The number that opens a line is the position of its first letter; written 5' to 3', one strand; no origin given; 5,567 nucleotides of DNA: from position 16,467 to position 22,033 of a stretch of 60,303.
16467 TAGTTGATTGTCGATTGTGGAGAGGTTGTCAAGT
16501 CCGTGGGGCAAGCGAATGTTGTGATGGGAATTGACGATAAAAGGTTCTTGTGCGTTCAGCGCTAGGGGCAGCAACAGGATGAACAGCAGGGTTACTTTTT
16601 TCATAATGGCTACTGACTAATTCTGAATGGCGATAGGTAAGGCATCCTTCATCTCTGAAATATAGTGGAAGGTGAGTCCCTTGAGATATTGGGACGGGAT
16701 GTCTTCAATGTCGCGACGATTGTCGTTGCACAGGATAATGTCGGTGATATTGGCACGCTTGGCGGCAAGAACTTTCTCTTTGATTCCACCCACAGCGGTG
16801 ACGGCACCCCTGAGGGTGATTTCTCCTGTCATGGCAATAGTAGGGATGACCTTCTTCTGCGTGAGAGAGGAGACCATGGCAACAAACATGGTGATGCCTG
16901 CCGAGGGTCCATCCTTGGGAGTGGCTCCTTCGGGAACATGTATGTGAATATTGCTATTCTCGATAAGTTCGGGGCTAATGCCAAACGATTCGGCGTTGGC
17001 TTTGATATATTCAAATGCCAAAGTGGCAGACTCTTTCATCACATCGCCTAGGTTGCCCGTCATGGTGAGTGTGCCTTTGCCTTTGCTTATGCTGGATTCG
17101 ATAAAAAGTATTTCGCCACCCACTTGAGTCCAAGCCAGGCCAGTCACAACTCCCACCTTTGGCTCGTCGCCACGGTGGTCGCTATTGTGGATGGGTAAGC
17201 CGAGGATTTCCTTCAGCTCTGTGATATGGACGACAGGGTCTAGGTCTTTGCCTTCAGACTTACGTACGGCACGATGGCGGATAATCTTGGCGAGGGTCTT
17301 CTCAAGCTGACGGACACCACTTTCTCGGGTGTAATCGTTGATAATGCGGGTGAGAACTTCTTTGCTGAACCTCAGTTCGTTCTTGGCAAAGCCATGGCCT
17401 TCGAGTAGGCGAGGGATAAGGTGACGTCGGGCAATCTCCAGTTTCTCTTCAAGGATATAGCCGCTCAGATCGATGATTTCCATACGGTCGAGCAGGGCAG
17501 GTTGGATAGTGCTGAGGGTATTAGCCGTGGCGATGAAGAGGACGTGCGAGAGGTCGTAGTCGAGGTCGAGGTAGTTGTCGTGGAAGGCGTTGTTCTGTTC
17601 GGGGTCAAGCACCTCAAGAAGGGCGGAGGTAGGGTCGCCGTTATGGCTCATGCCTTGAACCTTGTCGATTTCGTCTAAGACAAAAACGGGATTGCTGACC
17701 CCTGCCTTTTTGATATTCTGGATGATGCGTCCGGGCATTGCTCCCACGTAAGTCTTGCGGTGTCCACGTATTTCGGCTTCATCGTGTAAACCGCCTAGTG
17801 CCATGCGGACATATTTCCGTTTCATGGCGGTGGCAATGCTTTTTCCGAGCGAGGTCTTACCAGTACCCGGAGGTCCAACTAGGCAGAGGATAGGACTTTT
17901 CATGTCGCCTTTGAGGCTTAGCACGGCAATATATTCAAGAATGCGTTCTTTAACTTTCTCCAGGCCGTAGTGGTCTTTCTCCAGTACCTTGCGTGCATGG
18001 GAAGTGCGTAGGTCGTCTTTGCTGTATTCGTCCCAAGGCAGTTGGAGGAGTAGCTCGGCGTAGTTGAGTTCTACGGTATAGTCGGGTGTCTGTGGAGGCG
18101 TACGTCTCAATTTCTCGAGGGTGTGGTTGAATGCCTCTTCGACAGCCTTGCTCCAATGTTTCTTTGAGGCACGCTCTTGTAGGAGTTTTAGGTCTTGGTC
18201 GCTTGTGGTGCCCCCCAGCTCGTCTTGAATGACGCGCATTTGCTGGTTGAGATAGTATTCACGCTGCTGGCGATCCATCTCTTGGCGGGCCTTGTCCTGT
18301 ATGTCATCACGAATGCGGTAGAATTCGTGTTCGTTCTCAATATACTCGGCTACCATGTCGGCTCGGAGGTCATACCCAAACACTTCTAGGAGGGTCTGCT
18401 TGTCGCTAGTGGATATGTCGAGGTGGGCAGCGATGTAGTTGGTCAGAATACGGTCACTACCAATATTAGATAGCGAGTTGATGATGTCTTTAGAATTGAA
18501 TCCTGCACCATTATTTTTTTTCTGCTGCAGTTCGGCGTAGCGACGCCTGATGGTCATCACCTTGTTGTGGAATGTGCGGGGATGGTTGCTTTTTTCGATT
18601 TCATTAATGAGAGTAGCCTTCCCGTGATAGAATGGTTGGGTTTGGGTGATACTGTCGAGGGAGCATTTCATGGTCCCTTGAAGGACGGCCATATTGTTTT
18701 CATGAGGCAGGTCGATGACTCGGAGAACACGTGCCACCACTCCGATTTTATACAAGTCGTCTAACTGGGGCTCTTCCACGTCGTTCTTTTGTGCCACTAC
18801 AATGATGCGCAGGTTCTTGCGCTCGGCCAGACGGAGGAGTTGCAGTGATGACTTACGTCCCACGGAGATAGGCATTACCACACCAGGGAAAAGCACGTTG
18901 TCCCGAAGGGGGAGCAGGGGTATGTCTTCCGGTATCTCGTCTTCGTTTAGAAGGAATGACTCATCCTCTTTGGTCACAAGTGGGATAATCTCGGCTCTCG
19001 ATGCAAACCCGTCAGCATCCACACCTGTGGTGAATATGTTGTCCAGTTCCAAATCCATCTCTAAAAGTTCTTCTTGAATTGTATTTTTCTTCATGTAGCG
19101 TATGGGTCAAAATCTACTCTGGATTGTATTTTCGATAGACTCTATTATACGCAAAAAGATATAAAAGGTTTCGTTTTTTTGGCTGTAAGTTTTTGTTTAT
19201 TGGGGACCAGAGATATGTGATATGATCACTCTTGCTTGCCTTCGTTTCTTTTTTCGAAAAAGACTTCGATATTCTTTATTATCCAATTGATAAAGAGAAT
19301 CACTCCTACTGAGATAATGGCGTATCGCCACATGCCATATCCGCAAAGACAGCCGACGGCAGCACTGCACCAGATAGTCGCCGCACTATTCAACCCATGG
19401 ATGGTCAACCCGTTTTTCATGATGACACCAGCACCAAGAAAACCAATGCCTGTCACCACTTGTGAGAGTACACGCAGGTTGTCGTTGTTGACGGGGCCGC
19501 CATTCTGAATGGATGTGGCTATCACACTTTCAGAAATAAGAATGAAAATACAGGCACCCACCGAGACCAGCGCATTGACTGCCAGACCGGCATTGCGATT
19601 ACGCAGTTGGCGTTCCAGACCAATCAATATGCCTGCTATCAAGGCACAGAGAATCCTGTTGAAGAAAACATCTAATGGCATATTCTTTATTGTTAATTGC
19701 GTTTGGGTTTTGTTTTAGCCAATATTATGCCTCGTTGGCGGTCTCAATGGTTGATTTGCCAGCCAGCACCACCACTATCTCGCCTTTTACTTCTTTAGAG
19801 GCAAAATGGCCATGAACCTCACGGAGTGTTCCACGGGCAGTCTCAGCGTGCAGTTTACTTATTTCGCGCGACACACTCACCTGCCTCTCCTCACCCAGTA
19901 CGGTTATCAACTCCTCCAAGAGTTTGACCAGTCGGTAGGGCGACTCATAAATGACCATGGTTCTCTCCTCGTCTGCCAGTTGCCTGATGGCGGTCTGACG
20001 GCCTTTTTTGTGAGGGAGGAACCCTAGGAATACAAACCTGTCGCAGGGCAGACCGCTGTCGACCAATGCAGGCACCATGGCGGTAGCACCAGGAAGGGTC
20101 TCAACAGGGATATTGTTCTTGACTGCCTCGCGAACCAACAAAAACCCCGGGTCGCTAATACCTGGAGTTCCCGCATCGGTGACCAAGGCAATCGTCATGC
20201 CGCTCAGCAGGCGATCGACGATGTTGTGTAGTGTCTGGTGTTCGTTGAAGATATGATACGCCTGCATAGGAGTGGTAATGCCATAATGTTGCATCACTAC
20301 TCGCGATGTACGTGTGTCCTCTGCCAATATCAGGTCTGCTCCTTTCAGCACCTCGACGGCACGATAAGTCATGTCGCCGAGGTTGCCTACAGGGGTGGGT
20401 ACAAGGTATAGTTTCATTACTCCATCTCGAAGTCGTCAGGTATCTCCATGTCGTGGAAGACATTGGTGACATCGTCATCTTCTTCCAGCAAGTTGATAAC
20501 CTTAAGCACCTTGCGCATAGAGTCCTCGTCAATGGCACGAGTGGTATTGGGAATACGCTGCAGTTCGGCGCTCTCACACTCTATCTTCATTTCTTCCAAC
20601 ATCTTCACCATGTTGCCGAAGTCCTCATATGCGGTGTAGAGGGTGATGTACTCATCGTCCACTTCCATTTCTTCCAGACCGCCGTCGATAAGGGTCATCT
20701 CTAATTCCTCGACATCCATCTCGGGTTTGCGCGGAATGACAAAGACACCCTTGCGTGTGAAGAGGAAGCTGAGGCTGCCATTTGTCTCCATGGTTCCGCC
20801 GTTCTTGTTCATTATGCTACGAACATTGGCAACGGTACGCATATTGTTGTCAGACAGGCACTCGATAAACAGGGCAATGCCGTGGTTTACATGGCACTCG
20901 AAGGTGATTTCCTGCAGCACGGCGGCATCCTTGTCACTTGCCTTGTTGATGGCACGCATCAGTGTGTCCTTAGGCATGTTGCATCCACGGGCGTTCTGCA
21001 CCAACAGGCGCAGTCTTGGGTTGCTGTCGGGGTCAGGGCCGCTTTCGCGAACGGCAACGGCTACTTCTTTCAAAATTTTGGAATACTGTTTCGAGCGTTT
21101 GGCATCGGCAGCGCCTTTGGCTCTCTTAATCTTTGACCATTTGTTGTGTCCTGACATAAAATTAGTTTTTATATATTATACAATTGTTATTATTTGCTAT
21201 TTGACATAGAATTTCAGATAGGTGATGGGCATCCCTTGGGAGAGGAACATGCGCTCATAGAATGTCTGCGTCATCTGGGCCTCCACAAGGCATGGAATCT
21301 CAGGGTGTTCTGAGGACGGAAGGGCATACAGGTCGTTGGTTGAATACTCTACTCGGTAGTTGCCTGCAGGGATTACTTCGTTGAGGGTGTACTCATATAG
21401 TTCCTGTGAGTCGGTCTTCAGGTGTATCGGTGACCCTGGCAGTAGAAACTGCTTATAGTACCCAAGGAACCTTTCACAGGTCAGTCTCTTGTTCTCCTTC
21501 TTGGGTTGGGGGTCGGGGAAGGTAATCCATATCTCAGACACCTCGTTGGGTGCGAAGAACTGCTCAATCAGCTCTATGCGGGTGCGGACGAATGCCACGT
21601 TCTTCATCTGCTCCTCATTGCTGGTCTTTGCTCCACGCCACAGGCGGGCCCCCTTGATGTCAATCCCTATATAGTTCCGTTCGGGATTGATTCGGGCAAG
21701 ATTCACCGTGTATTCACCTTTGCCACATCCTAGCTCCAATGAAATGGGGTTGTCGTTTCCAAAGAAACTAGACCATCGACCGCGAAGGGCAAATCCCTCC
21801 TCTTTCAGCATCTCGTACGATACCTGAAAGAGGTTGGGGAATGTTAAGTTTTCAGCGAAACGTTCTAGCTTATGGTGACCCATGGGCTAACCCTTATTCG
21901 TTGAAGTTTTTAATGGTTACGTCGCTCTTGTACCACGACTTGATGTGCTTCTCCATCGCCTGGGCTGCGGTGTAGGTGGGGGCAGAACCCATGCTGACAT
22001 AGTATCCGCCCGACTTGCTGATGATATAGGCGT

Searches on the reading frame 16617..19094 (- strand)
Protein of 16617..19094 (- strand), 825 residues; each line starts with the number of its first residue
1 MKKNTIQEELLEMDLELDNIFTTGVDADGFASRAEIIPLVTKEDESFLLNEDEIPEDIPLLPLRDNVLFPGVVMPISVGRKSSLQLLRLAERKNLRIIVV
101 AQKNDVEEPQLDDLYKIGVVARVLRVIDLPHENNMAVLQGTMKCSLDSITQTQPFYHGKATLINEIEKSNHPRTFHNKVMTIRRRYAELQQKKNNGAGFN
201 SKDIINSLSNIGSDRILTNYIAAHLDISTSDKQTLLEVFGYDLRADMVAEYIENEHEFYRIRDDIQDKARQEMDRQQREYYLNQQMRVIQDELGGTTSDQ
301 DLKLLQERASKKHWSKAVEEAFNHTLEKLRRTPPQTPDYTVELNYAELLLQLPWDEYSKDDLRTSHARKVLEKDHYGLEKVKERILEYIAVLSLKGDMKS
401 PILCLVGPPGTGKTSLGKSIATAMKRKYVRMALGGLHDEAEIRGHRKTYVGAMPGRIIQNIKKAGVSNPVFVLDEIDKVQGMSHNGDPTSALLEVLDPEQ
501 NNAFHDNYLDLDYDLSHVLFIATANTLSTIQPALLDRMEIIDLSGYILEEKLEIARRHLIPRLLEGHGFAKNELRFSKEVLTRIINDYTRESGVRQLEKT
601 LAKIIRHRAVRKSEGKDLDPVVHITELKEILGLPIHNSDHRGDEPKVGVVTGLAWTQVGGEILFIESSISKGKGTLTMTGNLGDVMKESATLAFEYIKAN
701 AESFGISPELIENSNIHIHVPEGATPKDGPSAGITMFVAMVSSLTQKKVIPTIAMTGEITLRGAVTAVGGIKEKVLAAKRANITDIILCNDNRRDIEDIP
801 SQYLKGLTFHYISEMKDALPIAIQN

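Call 65: search_protein_families(library=pfam, proteins=[window:16617-19094:-], max_evalue=0.00001)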
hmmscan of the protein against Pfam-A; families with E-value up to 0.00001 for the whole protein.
window:16617-19094:- (825 aa): 7 families
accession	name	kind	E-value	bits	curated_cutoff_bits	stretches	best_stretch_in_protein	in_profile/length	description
PF05362.19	Lon_C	-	3.3e-81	272.2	21.1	1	623-824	3-204/205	Lon protease (S16) C-terminal proteolytic domain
PF02190.22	LON_substr_bdg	-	3e-35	122.4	28.7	1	58-253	2-199/200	ATP-dependent protease La (LON) substrate-binding domain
PF00004.35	AAA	-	2.9e-25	89.6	21.2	1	403-541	1-126/131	ATPase family associated with various cellular activities (AAA)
PF22667.2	Lon_lid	-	5e-18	65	27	1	566-617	2-53/57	Lon protease AAA+ ATPase lid domain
PF07728.20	AAA_5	-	1.5e-10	41.7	22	1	403-538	2-139/139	AAA domain (dynein-related subfamily)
PF08298.17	AAA_PrkA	-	2.2e-07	30.7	25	1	372-427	58-112/358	PrkA AAA domain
PF13541.12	ChlI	-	5.4e-07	30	27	1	665-792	1-121/121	Subunit ChlI of Mg-chelatase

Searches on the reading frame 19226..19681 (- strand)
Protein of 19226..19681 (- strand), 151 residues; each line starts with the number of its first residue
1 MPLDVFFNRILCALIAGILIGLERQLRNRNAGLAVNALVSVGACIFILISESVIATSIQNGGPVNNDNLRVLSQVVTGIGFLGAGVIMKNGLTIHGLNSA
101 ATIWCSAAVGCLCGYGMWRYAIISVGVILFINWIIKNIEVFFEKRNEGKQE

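Call 65: search_protein_families(library=pfam, proteins=[window:19226-19681:-], max_evalue=0.00001)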
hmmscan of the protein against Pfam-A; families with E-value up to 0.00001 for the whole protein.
window:19226-19681:- (151 aa): 1 family
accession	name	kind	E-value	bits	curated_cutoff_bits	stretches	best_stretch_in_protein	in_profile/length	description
PF02308.21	MgtC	-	9.2e-35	120.1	31.4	1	10-139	1-119/121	MgtC family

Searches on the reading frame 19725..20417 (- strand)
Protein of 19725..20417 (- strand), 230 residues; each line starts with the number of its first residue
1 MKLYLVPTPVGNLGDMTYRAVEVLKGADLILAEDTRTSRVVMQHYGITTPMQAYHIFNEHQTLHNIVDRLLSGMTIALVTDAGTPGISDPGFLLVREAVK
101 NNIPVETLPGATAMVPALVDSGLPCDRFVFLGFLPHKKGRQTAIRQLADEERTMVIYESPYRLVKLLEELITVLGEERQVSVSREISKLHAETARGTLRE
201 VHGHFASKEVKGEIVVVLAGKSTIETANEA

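Call 66: search_protein_families(library=pfam, proteins=[window:19725-20417:-], max_evalue=0.00001)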
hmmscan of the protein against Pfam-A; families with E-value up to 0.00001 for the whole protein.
window:19725-20417:- (230 aa): 1 family
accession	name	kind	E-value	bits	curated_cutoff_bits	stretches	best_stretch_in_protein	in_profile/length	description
PF00590.25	TP_methylase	-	2.7e-32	112.9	27.8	1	2-201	1-211/212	Tetrapyrrole (Corrin/Porphyrin) Methylases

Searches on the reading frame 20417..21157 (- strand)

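Call 66: search_protein_families(library=pfam, proteins=[window:20417-21157:-], max_evalue=0.00001)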
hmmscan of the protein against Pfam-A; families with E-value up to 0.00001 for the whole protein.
window:20417-21157:- (246 aa): 2 families
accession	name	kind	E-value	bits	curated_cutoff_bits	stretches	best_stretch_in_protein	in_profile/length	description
PF01709.26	Transcrip_reg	-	2.4e-47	161.1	27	1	82-237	2-160/160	TACO1/YebC second and third domain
PF20772.2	TACO1_YebC_N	-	3.9e-29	101.4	36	1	5-75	1-72/73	TACO1/YebC protein N-terminal domain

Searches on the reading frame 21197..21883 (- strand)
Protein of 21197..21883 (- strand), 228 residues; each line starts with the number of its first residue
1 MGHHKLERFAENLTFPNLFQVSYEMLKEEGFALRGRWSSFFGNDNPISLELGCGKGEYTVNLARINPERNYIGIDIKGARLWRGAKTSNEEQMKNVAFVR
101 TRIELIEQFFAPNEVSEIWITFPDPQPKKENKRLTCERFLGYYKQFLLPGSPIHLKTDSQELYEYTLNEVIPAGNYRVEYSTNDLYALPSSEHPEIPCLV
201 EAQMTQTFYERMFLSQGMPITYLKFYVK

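Call 66: search_protein_families(library=pfam, proteins=[window:21197-21883:-], max_evalue=0.00001)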
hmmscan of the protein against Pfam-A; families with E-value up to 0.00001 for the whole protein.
window:21197-21883:- (228 aa): 4 families
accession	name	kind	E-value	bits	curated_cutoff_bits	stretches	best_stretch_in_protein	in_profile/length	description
PF02390.23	Methyltransf_4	-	1.7e-27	96.5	24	1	44-185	1-145/173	Putative methyltransferase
PF13847.12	Methyltransf_31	-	1.5e-09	38.1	27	1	49-112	8-72/145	Methyltransferase domain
PF13649.12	Methyltransf_25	-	1.8e-06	29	27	1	49-107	2-59/97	Methyltransferase domain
PF24675.1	NpmA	-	6.7e-06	26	60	1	43-123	22-105/214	16S rRNA (adenine(1408)-N(1))-methyltransferase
